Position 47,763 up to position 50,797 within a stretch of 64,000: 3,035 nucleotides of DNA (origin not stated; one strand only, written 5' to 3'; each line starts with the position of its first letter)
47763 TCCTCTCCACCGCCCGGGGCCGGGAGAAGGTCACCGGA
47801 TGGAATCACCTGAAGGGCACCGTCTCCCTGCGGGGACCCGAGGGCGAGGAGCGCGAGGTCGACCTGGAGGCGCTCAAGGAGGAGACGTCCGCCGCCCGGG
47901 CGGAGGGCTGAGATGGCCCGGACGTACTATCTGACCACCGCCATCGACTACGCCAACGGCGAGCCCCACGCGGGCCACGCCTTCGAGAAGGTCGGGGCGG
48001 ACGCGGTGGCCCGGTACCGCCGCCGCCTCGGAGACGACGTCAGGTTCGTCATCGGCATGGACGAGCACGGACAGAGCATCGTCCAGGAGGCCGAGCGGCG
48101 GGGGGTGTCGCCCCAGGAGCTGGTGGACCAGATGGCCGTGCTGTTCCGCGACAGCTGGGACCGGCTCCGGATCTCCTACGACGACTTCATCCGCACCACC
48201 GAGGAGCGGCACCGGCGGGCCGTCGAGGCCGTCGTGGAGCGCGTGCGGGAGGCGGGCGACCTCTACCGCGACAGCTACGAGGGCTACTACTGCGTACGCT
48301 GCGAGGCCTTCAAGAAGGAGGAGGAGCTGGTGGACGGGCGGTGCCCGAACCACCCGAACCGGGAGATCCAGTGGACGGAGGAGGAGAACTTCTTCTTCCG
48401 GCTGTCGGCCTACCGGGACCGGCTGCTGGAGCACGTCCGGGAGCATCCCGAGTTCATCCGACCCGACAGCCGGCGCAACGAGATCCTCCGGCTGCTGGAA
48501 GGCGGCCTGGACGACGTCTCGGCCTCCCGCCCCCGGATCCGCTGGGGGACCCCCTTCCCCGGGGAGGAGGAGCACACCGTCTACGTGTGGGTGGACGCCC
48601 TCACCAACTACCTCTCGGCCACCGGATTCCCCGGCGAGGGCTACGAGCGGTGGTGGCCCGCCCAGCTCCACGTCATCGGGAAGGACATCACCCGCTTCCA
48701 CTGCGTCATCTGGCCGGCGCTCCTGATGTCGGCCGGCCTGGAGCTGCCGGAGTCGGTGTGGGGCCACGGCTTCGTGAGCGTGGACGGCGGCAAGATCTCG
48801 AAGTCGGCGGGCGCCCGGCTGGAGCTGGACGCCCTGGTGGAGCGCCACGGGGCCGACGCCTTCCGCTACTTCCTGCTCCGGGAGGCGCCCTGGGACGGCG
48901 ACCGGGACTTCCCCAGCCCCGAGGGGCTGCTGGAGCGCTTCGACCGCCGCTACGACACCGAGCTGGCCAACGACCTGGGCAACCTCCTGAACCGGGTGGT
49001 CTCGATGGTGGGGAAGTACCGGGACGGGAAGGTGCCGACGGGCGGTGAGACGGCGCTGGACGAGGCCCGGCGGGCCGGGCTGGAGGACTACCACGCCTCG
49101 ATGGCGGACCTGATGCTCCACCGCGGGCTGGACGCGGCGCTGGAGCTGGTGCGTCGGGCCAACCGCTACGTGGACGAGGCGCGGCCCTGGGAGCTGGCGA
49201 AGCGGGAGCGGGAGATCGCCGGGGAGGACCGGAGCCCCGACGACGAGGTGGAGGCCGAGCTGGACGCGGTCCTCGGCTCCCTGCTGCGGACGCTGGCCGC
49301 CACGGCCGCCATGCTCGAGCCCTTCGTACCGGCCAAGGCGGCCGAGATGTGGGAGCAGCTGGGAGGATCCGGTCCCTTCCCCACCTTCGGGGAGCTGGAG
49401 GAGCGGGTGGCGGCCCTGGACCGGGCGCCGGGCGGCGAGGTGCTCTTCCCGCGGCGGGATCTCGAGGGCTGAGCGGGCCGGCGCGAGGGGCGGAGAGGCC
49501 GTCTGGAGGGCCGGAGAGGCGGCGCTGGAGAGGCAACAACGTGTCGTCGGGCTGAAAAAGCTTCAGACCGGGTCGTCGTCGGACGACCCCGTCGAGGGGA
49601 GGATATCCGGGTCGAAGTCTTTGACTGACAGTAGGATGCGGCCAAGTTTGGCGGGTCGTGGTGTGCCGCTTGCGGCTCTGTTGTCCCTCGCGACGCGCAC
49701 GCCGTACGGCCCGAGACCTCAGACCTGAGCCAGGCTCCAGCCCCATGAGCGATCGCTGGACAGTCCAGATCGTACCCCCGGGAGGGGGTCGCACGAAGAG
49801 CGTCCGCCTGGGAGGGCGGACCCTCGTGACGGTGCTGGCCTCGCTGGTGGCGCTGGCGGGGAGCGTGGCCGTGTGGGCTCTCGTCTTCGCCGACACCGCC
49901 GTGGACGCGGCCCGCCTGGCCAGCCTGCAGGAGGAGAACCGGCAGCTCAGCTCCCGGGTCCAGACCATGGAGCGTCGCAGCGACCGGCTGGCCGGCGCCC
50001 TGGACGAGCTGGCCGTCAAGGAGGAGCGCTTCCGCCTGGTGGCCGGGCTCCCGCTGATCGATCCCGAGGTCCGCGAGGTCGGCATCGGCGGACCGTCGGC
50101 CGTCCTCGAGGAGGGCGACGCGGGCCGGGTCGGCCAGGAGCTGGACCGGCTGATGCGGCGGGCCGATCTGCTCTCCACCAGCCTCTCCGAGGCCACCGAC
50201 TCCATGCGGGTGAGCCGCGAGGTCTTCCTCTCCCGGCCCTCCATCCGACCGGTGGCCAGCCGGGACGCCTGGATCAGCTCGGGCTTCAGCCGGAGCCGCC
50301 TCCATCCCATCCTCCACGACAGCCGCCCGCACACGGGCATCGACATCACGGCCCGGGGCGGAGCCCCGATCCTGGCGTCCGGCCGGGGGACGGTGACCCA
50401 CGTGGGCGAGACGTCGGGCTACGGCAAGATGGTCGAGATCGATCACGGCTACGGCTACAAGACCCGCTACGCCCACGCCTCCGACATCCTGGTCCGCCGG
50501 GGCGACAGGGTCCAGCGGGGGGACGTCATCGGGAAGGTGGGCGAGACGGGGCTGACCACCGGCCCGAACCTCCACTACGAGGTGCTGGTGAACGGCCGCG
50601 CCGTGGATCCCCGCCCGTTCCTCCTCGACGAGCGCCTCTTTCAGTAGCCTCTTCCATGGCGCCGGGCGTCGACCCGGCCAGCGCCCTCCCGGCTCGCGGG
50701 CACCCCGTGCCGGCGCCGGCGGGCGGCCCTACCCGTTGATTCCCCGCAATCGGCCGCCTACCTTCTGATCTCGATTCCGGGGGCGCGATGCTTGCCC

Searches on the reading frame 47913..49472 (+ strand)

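Call 71: search_protein_families(library=pfam, proteins=[window:47913-49472:+], max_evalue=0.00001)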
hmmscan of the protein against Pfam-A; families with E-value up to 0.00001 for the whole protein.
window:47913-49472:+ (519 aa): 3 families
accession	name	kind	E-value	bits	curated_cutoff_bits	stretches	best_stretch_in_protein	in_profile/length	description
PF09334.17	tRNA-synt_1g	-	4e-98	329.2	20.1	2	154-362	178-390/391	tRNA synthetases class I (M)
PF00133.28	tRNA-synt_1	-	4.3e-23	82.2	22.7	2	4-216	24-244/414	tRNA synthetases class I (I, L, M and V)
PF01406.26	tRNA-synt_1e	-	2.3e-09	37.5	27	0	16-121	21-125/301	tRNA synthetases class I (C) catalytic domain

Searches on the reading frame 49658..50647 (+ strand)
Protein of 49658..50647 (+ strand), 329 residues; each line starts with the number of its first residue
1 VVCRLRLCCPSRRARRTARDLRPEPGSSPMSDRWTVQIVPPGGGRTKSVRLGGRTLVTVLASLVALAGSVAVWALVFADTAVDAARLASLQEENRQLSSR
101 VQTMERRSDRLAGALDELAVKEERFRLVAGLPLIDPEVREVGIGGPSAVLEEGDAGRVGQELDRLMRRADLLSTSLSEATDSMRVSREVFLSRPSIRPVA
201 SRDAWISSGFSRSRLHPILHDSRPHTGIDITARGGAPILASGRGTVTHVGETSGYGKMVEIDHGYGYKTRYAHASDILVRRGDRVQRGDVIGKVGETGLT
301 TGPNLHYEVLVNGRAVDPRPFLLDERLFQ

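Call 71: search_protein_families(library=pfam, proteins=[window:49658-50647:+], max_evalue=0.00001)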
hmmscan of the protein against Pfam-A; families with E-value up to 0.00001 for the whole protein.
window:49658-50647:+ (329 aa): 1 family
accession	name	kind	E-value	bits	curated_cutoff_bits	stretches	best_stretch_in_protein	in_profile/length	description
PF01551.29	Peptidase_M23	-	1.6e-33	115.2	28.7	1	224-318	2-96/96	Peptidase family M23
